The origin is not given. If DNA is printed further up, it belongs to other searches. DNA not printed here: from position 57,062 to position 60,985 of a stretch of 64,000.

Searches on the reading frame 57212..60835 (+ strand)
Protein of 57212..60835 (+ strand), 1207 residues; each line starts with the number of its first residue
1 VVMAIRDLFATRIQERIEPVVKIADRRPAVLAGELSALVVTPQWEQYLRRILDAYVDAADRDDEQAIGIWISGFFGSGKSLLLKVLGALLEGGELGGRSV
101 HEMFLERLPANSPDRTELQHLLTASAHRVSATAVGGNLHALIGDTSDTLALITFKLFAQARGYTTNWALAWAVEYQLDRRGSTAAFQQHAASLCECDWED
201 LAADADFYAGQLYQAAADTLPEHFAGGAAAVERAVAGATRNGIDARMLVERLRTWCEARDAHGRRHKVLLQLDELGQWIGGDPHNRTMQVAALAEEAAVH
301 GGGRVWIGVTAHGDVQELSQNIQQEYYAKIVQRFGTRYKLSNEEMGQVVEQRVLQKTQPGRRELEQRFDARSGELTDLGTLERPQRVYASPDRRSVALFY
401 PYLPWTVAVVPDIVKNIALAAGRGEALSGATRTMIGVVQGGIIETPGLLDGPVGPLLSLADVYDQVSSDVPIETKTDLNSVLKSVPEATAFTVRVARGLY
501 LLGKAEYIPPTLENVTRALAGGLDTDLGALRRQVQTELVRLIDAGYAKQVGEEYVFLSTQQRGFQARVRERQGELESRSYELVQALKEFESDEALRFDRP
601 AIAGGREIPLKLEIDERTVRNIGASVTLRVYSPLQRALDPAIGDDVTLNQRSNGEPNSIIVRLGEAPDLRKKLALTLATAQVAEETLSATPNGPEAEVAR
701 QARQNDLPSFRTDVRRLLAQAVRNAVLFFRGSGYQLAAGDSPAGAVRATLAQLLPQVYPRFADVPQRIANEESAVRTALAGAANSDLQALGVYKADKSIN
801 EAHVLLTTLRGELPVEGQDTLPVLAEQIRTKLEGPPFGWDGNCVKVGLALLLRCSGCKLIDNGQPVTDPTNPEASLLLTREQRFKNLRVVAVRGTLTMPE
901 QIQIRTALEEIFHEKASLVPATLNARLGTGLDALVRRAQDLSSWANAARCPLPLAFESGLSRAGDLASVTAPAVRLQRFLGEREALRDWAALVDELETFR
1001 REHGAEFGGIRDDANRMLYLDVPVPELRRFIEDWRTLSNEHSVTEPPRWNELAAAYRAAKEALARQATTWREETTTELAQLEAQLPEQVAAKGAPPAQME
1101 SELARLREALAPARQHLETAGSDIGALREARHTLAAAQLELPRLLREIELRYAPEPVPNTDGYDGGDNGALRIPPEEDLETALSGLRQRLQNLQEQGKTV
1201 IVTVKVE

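Call 6: search_protein_families(library=pfam, proteins=[window:57212-60835:+], max_evalue=0.01)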
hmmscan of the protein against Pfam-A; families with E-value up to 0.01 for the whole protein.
window:57212-60835:+ (1207 aa): 1 family
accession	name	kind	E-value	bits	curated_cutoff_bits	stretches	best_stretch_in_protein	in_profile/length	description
PF25796.1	BREX_BrxC_4th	-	3e-10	40.3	27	1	581-752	7-172/173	BREX ATP-binding protein BrxC 4th domain with six-stranded beta sheet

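Call 7: search_protein_families(library=padloc, proteins=[window:57212-60835:+], max_evalue=0.01)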
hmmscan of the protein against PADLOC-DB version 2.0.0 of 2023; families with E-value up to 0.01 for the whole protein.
window:57212-60835:+ (1207 aa): 14 families
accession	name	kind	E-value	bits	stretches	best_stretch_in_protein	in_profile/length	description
PDLC02471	BrxC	-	1e-98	329.9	1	3-1111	1-1085/1190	BrxC-PglY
PDLC02479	BrxC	-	4.9e-79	264.8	1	3-1159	1-1108/1172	BrxC-PglY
PDLC02476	BrxC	-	1.9e-54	182.7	2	4-547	5-542/1180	BrxC-PglY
PDLC02483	BrxC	-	4.8e-54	181.8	1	1-888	1-881/1212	BrxC-PglY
PDLC02489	BrxC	-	7.7e-43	144.8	1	28-871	33-842/1146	BrxC-PglY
PDLC02491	BrxC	-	6.1e-40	135.2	1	3-565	5-563/794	BrxC-PglY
PDLC02486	BrxC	-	5.2e-38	128.5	1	3-904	1-907/1207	BrxC-PglY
PDLC02474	BrxC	-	1.1e-22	78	1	37-524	34-533/1223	BrxC-PglY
PDLC02484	BrxC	-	2.1e-22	77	1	1-442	1-443/1186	BrxC-PglY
PDLC02493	BrxC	-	2e-18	63.9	1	3-408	2-388/1215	BrxC-PglY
PDLC02473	BrxC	-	4e-17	59.2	1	4-588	2-582/1277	BrxC-PglY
PDLC02488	BrxC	-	2.6e-08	30.3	1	20-132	21-127/1240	BrxC-PglY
PDLC02781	SspC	-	1.3e-05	21.2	1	265-418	170-325/1104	SspC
PDLC02481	BrxC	-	1.5e-05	21.2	1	20-113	19-108/1192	BrxC-PglY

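Call 9: search_protein_families(library=ncbifam, proteins=[window:57212-60835:+], max_evalue=0.01)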
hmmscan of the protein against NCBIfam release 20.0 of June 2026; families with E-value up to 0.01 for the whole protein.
window:57212-60835:+ (1207 aa): 1 family
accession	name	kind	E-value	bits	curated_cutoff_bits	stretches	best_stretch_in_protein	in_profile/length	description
NF033441.0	BREX_BrxC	hypoth_equivalog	3e-149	499.4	400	1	5-1190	2-1172/1173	BREX system P-loop protein BrxC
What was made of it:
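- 57212..60835 (+): brxC (P-loop ATPase). NCBIfam BREX_BrxC E 3e-149, 499 bits vs a 400-bit cut-off, covering profile positions 2-1172 of 1173 (call 9).
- Checked: Upstream genes are brxA (55921-56631), brxB (56631-57218, weak match) and brxC (57212-60835, NF033441 E 3e-149) (calls 6, 7, 9).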
